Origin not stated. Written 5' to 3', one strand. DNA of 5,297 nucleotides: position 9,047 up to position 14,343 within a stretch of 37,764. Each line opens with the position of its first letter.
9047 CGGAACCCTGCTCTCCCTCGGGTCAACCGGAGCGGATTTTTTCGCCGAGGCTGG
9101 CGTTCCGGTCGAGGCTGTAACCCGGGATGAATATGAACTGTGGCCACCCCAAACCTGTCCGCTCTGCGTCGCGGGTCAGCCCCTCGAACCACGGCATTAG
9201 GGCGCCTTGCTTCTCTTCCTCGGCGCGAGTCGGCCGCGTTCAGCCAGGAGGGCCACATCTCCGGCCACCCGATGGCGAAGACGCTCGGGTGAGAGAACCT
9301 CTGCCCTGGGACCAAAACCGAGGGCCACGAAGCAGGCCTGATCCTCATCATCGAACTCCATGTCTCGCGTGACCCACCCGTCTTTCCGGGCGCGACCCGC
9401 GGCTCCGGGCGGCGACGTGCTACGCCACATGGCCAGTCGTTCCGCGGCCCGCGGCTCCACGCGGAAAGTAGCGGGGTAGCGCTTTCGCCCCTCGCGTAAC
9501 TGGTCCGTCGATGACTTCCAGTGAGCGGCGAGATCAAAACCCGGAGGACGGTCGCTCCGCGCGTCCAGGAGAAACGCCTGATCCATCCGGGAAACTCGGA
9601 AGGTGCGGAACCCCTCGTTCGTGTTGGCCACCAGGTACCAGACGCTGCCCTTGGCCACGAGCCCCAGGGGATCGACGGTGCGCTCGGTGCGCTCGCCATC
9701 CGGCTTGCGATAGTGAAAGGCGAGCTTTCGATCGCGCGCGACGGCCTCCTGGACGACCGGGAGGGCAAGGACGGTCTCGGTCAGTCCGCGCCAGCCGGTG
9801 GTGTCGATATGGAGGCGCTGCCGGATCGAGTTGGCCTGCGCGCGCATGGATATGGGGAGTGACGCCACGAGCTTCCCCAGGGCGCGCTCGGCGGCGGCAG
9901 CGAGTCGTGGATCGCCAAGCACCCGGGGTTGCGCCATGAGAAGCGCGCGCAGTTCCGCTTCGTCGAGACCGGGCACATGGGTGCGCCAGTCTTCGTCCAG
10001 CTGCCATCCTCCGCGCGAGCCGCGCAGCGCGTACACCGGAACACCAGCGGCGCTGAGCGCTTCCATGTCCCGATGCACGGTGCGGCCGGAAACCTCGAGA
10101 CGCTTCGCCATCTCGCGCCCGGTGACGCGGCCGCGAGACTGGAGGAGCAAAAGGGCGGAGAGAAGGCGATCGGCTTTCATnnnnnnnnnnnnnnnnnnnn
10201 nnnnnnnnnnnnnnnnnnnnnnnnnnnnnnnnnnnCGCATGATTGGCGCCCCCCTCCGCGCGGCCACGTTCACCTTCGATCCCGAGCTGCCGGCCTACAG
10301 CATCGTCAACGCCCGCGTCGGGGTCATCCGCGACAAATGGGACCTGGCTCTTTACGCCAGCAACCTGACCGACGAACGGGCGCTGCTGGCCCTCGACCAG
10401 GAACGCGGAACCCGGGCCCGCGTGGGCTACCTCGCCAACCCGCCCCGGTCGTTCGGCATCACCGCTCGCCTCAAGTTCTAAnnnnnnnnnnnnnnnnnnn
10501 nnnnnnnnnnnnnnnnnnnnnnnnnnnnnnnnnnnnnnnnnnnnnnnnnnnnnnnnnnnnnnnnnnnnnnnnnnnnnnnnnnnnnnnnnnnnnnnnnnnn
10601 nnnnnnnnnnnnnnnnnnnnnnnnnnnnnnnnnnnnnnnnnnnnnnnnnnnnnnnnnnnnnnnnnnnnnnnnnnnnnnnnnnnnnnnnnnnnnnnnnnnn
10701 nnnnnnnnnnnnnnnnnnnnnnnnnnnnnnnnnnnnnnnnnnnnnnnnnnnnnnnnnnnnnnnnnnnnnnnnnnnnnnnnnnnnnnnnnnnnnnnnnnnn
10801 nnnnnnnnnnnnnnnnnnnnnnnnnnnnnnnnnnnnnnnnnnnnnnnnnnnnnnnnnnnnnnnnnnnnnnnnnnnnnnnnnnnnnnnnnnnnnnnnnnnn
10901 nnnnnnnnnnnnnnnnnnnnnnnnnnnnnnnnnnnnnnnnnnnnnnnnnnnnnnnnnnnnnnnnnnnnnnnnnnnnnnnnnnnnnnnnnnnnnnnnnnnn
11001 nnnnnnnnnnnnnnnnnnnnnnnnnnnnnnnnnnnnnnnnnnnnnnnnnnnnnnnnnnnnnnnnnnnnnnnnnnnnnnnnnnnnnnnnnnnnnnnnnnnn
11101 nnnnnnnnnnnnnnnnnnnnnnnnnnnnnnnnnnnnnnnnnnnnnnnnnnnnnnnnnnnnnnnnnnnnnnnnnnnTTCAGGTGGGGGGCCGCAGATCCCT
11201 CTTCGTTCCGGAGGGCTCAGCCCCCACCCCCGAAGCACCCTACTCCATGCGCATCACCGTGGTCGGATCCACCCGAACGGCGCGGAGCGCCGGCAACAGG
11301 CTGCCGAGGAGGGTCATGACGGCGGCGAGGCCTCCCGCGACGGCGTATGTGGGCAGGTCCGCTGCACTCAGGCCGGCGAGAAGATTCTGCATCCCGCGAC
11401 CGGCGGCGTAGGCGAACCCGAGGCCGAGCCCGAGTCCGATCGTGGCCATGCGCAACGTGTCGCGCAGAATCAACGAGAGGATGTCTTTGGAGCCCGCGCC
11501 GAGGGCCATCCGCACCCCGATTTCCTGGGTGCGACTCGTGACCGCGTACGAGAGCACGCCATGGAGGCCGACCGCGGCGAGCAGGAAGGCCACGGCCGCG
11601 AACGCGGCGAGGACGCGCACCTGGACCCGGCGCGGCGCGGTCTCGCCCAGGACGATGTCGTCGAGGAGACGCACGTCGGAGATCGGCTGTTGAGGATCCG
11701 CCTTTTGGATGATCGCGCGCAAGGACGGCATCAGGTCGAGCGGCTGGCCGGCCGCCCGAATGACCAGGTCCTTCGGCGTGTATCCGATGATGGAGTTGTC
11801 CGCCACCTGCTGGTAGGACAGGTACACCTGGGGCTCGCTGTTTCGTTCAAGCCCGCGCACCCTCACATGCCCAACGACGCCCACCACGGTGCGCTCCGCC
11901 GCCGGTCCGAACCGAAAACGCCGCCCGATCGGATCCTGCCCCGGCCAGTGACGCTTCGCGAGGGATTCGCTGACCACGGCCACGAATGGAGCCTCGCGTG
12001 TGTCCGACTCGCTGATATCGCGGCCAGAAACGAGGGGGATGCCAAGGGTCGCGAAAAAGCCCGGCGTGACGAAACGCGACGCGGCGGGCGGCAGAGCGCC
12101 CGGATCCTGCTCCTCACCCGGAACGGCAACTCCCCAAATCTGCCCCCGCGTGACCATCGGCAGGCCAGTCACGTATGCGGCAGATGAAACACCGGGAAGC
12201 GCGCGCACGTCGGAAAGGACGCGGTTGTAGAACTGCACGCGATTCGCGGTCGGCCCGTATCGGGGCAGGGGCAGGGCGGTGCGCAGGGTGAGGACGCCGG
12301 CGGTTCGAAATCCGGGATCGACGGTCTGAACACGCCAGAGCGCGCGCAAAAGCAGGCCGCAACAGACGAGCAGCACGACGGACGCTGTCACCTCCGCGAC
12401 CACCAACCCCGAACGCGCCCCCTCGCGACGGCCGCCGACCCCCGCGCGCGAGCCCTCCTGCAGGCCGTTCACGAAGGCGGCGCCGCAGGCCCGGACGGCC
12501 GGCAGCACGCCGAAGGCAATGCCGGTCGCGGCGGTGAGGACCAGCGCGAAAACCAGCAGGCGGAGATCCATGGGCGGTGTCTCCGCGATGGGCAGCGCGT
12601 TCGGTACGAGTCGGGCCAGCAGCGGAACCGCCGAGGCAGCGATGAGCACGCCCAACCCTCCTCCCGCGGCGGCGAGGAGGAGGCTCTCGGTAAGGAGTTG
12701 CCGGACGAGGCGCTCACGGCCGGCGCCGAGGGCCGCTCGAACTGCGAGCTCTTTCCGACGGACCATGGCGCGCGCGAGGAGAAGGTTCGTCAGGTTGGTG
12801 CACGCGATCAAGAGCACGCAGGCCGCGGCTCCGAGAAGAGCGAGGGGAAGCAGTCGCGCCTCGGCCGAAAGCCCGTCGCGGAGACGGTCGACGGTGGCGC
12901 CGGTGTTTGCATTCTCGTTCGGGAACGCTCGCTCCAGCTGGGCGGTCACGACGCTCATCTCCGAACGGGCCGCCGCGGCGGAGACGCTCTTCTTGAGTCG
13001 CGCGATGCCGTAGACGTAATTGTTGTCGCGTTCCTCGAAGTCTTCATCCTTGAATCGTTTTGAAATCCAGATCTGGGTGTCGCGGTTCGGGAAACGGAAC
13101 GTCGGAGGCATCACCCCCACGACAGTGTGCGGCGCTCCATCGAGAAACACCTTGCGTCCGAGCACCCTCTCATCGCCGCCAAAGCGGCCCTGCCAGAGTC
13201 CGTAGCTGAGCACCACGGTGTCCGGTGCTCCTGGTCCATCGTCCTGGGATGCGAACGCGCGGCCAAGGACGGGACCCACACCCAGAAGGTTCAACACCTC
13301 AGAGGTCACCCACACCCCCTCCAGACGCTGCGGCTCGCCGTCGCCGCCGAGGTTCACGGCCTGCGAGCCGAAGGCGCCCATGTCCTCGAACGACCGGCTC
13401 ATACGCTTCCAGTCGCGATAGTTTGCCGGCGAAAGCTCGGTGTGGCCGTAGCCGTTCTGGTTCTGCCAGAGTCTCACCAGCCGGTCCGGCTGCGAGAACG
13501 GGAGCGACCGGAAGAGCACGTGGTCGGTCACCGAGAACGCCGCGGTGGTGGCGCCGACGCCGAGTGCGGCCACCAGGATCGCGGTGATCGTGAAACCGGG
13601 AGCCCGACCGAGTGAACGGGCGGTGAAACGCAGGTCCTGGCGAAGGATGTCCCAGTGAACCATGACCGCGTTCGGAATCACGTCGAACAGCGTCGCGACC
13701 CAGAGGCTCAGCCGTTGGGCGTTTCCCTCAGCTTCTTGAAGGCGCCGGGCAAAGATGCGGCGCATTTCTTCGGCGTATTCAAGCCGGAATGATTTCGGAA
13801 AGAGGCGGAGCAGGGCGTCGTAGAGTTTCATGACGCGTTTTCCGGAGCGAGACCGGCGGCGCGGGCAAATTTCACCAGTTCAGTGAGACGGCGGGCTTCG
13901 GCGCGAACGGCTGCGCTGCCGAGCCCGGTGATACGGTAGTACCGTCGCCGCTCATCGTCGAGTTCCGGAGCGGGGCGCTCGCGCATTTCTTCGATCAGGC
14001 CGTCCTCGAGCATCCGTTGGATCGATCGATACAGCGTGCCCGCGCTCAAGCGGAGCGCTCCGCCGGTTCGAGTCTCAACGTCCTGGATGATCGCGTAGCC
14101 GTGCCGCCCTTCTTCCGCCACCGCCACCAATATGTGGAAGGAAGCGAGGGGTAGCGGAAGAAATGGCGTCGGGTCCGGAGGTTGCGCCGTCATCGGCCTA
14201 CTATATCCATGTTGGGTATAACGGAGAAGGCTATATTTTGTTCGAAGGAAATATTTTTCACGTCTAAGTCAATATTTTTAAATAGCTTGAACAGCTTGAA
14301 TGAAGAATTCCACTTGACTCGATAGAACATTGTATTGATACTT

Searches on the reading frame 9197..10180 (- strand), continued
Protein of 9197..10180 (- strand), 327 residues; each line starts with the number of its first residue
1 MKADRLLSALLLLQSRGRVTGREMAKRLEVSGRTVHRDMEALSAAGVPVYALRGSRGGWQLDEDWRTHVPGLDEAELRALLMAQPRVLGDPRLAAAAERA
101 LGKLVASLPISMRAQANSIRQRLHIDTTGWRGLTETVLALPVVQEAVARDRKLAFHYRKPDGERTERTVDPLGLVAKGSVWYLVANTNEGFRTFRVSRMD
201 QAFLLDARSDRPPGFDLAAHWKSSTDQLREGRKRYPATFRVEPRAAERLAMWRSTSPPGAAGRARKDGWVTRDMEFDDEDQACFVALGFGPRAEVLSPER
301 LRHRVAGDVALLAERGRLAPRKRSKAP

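Call 49: search_protein_families(library=ncbifam, proteins=[window:9197-10180:-], max_evalue=0.001)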
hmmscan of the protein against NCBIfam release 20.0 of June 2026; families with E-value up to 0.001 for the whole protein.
window:9197-10180:- (327 aa): 0 families

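Call 58: predict_structure(alignment_id=A1)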
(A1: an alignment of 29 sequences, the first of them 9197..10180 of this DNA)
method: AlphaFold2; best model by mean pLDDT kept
length: 327 residues; sequences in the alignment: 29
mean_pLDDT: 72.7   pTM: 0.57
mean pLDDT of the five models: 72.7, 72.1, 71.6, 69.7, 69.5
residues with pLDDT >= 90: 88; 70-90: 98; 50-70: 104; < 50: 37
segments of 3 or more residues with pLDDT < 50: 45-73, 85-88
pLDDT, mean of each block of 10 residues (from residue 1): 53 53 64 62 46 30 31 51 53 64 66 73 73 66 84 94 94 84 93 93 95 90 84 85 85 57 68 86 90 93 94 81 59
secondary structure, 60 per line:
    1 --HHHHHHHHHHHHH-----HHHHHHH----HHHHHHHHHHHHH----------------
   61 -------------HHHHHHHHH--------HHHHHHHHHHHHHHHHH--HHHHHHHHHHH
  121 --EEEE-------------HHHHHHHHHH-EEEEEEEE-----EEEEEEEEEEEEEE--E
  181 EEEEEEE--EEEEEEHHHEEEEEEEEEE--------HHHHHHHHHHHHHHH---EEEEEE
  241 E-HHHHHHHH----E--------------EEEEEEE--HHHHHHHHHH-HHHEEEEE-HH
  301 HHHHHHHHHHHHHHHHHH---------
elements in order: H3-15 H21-27 H32-44 H74-82 H91-107 H110-120 E123-126 H140-149 E151-158 E164-177 E180-187 E190-195 E199-208 H217-231 E235-241 H243-250 E270-276 H279-288 E293-297 H299-318

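Call 60: fold_search(model_id=the predicted structure, library=pdb)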
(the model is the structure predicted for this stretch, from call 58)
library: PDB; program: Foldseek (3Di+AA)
matches with E <= 10: 1158; with E <= 0.001: 32
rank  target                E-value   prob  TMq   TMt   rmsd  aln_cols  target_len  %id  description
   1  9fnd_Y                5.7e-14  1.00  0.36  0.37  16.5       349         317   26  Transcriptional activator PafBC bound to mycobacterial RNA polymerase (released 2025-02-12)
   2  8tpk_A                1.5e-12  1.00  0.37  0.38  16.8       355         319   20  P6522 crystal form of C. crescentus DriD-ssDNA-DNA complex (released 2023-11-29)
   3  8tpk_B                1.5e-12  1.00  0.38  0.38  16.7       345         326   24  P6522 crystal form of C. crescentus DriD-ssDNA-DNA complex (released 2023-11-29)
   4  8tp8_B                1.9e-12  1.00  0.37  0.37  17.0       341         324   23  Structure of the C. crescentus WYL-activator, DriD, bound to ssDNA and cognate DNA (released 2023-11-29)
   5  9fnd_X                2.6e-12  1.00  0.42  0.42  18.3       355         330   21  Transcriptional activator PafBC bound to mycobacterial RNA polymerase (released 2025-02-12)
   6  8tp8_D                3.1e-12  1.00  0.38  0.38  17.9       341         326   22  Structure of the C. crescentus WYL-activator, DriD, bound to ssDNA and cognate DNA (released 2023-11-29)
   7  8tp8_A                3.5e-12  1.00  0.37  0.37  18.0       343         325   22  Structure of the C. crescentus WYL-activator, DriD, bound to ssDNA and cognate DNA (released 2023-11-29)
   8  9pfv_Q                9.3e-12  1.00  0.37  0.37  17.5       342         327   22  The cryo-EM structure of C. crescentus DriD-ssDNA-RNAP-Sigma73-CCNA_03891/CCNA_01149 promoter transcription activation (released 2026-02-25)
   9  9pfq_Q                2.9e-11  1.00  0.37  0.36  17.4       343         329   22  The cryo-EM structure of C. crescentus DriD-ssDNA-RNAP-Sigma73-bapE promoter transcription activation complex (released 2026-02-25)
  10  6sj9_A                7.7e-11  1.00  0.27  0.17  15.9       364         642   22  Proteasome accessory factor B/C (PafBC) of Arthrobacter aurescens (released 2019-10-16)
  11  6sj9_B                1.7e-10  1.00  0.26  0.16  16.2       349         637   21  Proteasome accessory factor B/C (PafBC) of Arthrobacter aurescens (released 2019-10-16)
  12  7tzv_A                1.8e-09  1.00  0.37  0.57   6.1       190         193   22  Structure of DriD C-domain bound to 9mer ssDNA (released 2022-06-01)
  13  9cu3_A                1.9e-09  1.00  0.37  0.53   5.1       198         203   20  Allosteric mechanism of DriD transcription activator (released 2025-04-23)
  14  9cu3_B                2.0e-09  1.00  0.36  0.54   5.3       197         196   20  Allosteric mechanism of DriD transcription activator (released 2025-04-23)
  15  7tzv_M                2.2e-08  1.00  0.36  0.54   5.2       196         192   20  Structure of DriD C-domain bound to 9mer ssDNA (released 2022-06-01)
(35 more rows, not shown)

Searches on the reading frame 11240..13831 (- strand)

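Call 6: search_protein_families(library=pfam, proteins=[window:11240-13831:-])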
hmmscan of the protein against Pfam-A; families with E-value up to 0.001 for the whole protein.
window:11240-13831:- (863 aa): 2 families
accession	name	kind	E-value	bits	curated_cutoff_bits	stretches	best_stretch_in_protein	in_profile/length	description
PF12704.14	MacB_PCD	-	3.8e-37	129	27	2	81-292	1-204/207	MacB-like periplasmic core domain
PF02687.27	FtsX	-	1.5e-21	77.1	25.5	2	743-856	2-120/120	FtsX-like permease C-terminal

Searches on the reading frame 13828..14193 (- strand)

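Call 56: search_protein_families(library=pfam, proteins=[window:13828-14193:-], max_evalue=0.0001)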
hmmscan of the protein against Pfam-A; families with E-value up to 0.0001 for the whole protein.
window:13828-14193:- (121 aa): 1 family
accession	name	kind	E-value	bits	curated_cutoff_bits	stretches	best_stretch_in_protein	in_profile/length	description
PF03551.20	PadR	-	4.1e-16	59.2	27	1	21-97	1-74/75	Transcriptional regulator PadR-like family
